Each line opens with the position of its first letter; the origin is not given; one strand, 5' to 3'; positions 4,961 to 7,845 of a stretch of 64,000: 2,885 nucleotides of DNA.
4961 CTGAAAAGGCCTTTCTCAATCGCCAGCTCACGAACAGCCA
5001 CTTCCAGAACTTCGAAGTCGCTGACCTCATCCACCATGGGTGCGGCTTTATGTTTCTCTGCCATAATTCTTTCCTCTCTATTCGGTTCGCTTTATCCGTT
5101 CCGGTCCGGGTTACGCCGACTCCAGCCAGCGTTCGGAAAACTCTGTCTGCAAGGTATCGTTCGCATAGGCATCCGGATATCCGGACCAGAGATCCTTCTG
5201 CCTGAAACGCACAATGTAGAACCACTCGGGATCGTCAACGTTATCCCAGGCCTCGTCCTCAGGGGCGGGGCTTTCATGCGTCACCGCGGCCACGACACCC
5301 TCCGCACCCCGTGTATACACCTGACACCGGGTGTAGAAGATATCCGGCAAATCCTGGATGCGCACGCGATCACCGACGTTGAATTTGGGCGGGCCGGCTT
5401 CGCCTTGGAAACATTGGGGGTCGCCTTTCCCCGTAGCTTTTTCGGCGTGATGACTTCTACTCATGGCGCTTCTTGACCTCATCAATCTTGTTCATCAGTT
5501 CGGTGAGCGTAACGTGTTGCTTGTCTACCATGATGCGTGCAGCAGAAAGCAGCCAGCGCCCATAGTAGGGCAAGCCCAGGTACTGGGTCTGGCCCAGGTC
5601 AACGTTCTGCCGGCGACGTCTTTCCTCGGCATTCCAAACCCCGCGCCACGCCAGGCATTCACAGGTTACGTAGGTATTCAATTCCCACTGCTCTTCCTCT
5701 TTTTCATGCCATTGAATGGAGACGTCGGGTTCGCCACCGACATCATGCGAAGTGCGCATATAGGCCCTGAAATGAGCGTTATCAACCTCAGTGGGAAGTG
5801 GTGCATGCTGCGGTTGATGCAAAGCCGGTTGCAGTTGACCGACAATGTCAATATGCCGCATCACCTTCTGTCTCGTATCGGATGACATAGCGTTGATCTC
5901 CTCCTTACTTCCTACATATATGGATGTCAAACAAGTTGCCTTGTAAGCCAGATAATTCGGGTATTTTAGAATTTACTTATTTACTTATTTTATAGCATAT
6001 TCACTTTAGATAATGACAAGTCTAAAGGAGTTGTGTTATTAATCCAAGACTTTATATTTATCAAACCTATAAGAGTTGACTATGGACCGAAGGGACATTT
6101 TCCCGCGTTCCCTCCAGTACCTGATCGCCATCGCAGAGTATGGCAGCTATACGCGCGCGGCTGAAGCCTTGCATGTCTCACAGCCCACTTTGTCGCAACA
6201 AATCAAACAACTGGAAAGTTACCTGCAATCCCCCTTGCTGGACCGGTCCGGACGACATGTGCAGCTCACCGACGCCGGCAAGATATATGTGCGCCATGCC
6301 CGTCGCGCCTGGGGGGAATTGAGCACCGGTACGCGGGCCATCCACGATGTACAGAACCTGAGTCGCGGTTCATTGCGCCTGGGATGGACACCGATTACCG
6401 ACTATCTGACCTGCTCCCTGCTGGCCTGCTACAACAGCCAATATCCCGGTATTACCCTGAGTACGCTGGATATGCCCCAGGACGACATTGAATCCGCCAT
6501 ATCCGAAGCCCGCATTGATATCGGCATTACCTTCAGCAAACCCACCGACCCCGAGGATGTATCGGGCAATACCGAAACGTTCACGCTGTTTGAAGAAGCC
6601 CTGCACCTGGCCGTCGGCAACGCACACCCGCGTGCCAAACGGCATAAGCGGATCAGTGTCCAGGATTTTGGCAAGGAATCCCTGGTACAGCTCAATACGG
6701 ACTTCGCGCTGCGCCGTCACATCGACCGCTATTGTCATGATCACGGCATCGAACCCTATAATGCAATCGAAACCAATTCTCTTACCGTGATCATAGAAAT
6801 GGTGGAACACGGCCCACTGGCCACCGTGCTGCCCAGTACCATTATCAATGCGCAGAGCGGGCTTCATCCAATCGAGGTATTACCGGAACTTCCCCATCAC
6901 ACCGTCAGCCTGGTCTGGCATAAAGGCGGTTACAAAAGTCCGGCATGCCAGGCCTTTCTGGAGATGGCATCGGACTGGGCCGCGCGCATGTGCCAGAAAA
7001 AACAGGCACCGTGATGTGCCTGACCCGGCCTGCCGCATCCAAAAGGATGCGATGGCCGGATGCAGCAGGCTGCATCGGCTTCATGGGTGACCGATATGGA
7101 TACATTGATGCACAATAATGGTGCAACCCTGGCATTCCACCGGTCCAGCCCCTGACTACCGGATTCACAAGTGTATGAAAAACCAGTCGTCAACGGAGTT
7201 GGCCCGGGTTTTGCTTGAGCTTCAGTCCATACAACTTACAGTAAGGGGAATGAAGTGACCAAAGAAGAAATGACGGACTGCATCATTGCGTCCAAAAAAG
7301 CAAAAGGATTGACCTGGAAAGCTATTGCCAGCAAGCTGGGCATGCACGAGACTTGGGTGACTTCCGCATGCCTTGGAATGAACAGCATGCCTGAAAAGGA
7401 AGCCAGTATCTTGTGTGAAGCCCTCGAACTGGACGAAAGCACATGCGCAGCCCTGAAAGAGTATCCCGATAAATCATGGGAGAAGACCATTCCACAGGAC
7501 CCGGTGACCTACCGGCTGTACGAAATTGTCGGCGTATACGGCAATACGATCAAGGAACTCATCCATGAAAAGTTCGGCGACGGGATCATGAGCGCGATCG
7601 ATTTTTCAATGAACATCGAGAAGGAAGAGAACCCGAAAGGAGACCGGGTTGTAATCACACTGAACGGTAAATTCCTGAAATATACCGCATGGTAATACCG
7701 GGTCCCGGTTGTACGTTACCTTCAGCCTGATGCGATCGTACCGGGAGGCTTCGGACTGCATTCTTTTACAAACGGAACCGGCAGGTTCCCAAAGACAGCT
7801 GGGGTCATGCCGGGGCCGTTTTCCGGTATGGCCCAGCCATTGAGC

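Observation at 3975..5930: Three-subunit Co-type nitrile-hydratase-family enzyme in beta-alpha-gamma order: likely thiocyanate hydrolase scnBAC plus activator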

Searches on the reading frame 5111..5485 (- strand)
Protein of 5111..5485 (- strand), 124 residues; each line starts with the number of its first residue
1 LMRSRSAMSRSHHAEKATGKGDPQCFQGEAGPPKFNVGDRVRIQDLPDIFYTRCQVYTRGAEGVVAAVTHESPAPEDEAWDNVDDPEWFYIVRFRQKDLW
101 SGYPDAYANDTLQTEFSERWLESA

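Call 5: search_solved_structures(query=window:5111-5485:-, show_alignments=2)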
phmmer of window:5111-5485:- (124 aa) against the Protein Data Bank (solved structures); distinct sequences matched with E-value up to 0.001: 21.
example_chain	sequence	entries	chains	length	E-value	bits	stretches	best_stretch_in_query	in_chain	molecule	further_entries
2dd4_A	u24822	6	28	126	1.6e-48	167.3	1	7-124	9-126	Thiocyanate hydrolase alpha subunit | Thiocyanate hydrolase subunit alpha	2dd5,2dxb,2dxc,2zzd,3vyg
3hht_B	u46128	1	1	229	5.8e-08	36.2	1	30-104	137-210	Nitrile hydratase beta subunit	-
2dpp_B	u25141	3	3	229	8.4e-08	35.7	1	30-104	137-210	Nitrile hydratase beta subunit | Nitrile hydratase subunit beta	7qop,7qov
7qom_B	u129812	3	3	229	8.4e-08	35.7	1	30-104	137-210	Nitrile hydratase subunit beta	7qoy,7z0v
7qou_B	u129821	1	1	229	1.6e-07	34.8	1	30-104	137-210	Nitrile hydratase subunit beta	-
1v29_B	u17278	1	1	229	2.7e-07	34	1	31-120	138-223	nitrile hydratase b chain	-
3qyg_B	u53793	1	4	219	6.7e-07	32.8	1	28-123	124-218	Co-type Nitrile Hydratase beta subunit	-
3qxe_B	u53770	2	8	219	6.7e-07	32.7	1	28-123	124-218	Co-type Nitrile Hydratase beta subunit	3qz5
3qyh_B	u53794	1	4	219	6.8e-07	32.7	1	28-123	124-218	Co-type Nitrile Hydratase beta subunit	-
3qz9_B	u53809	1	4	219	8.8e-07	32.4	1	28-123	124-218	Co-type Nitrile Hydratase beta subunit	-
4zgd_B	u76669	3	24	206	6.1e-05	26.4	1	31-102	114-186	Nitrile hydratase beta subunit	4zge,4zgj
4fm4_B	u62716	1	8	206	6.2e-05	26.4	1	31-102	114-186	Nitrile hydratase beta subunit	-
7w8m_B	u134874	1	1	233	0.00011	25.6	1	31-110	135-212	Cobalt-containing nitrile hydratase subunit beta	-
1ugp_B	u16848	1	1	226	0.00011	25.5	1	31-110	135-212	Cobalt-containing nitrile hydratase subunit beta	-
9d6j_B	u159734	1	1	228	0.00012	25.5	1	31-110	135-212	Cobalt-containing nitrile hydratase subunit beta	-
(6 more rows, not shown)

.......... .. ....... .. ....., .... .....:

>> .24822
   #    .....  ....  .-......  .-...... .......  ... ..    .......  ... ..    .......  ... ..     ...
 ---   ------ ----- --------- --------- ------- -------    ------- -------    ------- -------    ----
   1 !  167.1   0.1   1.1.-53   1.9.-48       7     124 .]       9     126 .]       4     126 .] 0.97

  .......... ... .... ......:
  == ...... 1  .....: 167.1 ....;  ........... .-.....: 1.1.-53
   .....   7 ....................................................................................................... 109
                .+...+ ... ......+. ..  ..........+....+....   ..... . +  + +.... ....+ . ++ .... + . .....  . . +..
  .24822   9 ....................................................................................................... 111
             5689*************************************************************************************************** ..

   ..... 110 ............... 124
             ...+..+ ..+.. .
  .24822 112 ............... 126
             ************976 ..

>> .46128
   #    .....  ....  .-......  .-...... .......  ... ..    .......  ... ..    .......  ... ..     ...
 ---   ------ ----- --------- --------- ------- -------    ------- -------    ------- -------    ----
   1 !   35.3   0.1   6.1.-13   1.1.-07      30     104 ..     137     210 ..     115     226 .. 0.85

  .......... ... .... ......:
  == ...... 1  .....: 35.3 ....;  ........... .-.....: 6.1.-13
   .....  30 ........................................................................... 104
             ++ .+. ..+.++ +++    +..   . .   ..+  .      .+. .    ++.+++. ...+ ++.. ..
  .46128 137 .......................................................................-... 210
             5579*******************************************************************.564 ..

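Call 6: search_protein_families(library=ncbifam, proteins=[window:5111-5485:-], max_evalue=0.01)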
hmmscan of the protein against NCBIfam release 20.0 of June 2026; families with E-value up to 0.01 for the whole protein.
window:5111-5485:- (124 aa): 1 family
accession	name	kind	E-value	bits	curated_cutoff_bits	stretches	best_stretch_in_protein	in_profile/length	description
TIGR03888.1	nitrile_beta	equivalog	7.5e-17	62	152.2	1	13-123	118-225/226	nitrile hydratase subunit beta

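Call 7: search_protein_families(library=pfam, proteins=[window:5111-5485:-], max_evalue=0.01)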
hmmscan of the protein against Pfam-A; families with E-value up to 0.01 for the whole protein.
window:5111-5485:- (124 aa): 1 family
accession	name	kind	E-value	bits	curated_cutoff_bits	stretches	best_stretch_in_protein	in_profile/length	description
PF02211.21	NHase_beta_C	-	1.3e-22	80.5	27.7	1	29-122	7-97/98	Nitrile hydratase beta subunit, C-terminal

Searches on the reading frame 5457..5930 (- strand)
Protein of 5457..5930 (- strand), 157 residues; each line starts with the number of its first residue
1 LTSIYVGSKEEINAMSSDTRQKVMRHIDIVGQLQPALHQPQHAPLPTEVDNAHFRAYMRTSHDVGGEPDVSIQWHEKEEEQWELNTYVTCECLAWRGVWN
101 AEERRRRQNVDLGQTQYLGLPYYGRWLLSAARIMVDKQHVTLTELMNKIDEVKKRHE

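Call 4: search_solved_structures(query=window:5457-5930:-, show_alignments=2)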
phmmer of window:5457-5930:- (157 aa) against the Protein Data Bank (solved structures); distinct sequences matched with E-value up to 0.001: 1.
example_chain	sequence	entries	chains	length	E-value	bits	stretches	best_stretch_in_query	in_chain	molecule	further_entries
2dd4_B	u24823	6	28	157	9.5e-66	223.5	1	15-155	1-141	Thiocyanate hydrolase beta subunit | Thiocyanate hydrolase subunit beta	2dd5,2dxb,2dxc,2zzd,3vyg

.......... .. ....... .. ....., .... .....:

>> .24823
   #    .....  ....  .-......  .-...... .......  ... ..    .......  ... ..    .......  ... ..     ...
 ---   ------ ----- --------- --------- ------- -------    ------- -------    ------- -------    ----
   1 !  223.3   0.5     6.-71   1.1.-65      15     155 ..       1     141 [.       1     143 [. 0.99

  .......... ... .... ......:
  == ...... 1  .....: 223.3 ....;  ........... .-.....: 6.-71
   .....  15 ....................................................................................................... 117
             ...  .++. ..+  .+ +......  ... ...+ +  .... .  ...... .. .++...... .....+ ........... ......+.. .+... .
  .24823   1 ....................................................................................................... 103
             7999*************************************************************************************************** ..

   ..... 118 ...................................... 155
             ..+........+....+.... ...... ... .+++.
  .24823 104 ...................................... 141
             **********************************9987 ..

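Call 6: search_protein_families(library=ncbifam, proteins=[window:5457-5930:-], max_evalue=0.01)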
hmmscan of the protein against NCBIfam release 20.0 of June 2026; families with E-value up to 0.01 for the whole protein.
window:5457-5930:- (157 aa): 1 family
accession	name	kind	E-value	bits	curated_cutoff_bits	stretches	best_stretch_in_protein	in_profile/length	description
TIGR03888.1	nitrile_beta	equivalog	1.4e-07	31.7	152.2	1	58-152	1-98/226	nitrile hydratase subunit beta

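Call 7: search_protein_families(library=pfam, proteins=[window:5457-5930:-], max_evalue=0.01)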
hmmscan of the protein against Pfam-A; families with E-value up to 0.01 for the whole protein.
window:5457-5930:- (157 aa): 1 family
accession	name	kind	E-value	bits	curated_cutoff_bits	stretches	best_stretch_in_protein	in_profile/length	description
PF21006.2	NHase_beta_N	-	9.1e-18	64.9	21.5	1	58-153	1-99/115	Nitrile hydratase beta subunit, N-terminal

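Call 41: search_solved_structures(query=window:5457-5888:-, max_evalue=10, show_alignments=3)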
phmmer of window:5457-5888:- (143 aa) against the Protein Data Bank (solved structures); distinct sequences matched with E-value up to 10: 14.
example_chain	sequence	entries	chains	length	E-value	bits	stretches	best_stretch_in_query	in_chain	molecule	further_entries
2dd4_B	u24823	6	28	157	6.4e-66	223.8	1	1-141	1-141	Thiocyanate hydrolase beta subunit | Thiocyanate hydrolase subunit beta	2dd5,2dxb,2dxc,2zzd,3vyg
4fm4_B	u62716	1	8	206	0.013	18.5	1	47-135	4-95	Nitrile hydratase beta subunit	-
4zgd_B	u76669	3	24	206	0.013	18.5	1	47-135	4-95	Nitrile hydratase beta subunit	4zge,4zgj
3qxe_B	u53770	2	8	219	0.07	16.1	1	47-132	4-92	Co-type Nitrile Hydratase beta subunit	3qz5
3qz9_B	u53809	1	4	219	0.07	16.1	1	47-132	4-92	Co-type Nitrile Hydratase beta subunit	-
3qyg_B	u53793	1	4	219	0.071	16.1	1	47-132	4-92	Co-type Nitrile Hydratase beta subunit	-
3qyh_B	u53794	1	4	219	0.13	15.2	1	47-132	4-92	Co-type Nitrile Hydratase beta subunit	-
1ahj_B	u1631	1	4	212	0.42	13.5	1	78-131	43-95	NITRILE HYDRATASE (SUBUNIT BETA)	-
2ahj_B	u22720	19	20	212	0.43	13.5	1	78-131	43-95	NITRILE HYDRATASE | Nitrile hydratase subunit beta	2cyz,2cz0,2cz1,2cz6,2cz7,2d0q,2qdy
7qou_B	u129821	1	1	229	0.46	13.4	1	47-134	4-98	Nitrile hydratase subunit beta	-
2dpp_B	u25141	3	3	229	0.54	13.2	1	47-132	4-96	Nitrile hydratase beta subunit | Nitrile hydratase subunit beta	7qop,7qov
3hht_B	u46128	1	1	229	0.6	13.1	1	47-134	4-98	Nitrile hydratase beta subunit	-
3wvd_B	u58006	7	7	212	0.8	12.6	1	98-131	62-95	Nitrile hydratase subunit beta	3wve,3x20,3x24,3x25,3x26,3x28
3a8m_B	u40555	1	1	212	1.6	11.7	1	78-131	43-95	Nitrile hydratase subunit beta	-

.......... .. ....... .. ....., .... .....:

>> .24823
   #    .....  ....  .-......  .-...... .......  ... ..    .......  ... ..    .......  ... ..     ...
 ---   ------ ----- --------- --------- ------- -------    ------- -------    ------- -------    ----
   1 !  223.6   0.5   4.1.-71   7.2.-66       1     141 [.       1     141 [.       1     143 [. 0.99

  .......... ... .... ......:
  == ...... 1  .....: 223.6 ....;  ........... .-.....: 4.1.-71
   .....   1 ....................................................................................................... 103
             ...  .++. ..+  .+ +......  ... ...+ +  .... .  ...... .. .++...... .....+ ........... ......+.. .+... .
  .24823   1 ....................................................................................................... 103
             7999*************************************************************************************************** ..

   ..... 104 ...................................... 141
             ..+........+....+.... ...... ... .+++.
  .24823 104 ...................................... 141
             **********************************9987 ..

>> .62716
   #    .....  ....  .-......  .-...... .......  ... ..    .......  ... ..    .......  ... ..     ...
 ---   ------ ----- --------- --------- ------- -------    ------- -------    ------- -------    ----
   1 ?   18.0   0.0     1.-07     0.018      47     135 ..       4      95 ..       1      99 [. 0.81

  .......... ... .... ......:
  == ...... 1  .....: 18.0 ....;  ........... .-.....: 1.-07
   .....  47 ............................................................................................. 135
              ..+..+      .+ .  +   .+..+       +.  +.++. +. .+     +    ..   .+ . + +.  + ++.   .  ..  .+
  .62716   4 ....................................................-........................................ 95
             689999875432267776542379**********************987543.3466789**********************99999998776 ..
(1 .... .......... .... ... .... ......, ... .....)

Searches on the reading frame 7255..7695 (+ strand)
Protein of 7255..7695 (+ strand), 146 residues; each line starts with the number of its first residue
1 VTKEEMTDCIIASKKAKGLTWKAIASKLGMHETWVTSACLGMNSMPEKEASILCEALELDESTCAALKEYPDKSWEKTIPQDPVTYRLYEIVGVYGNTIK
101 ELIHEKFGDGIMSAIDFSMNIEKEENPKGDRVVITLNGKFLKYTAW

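Call 6: search_protein_families(library=ncbifam, proteins=[window:7255-7695:+], max_evalue=0.01)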
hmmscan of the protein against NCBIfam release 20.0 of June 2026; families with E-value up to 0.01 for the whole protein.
window:7255-7695:+ (146 aa): 2 families
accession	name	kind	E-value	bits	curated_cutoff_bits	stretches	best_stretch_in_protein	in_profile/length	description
NF002773.0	PRK02866.1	subfamily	9.6e-62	207.4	150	1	1-146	1-147/147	cyanase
TIGR00673.1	cynS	equivalog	1.5e-51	174.3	113.3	1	5-146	8-150/150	cyanase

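Call 7: search_protein_families(library=pfam, proteins=[window:7255-7695:+], max_evalue=0.01)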
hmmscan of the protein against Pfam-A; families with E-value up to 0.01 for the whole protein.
window:7255-7695:+ (146 aa): 3 families
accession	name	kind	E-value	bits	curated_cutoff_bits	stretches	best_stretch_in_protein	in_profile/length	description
PF02560.19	Cyanate_lyase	-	4.1e-37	126.2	25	1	78-144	2-68/69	Cyanate lyase C-terminal domain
PF21291.3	CYNS_N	-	6.6e-18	64.9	27.1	1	4-71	2-69/69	Cyanate hydratase, N-terminal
PF13560.12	HTH_31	-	0.0047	17.6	27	1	14-66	10-63/64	Helix-turn-helix domain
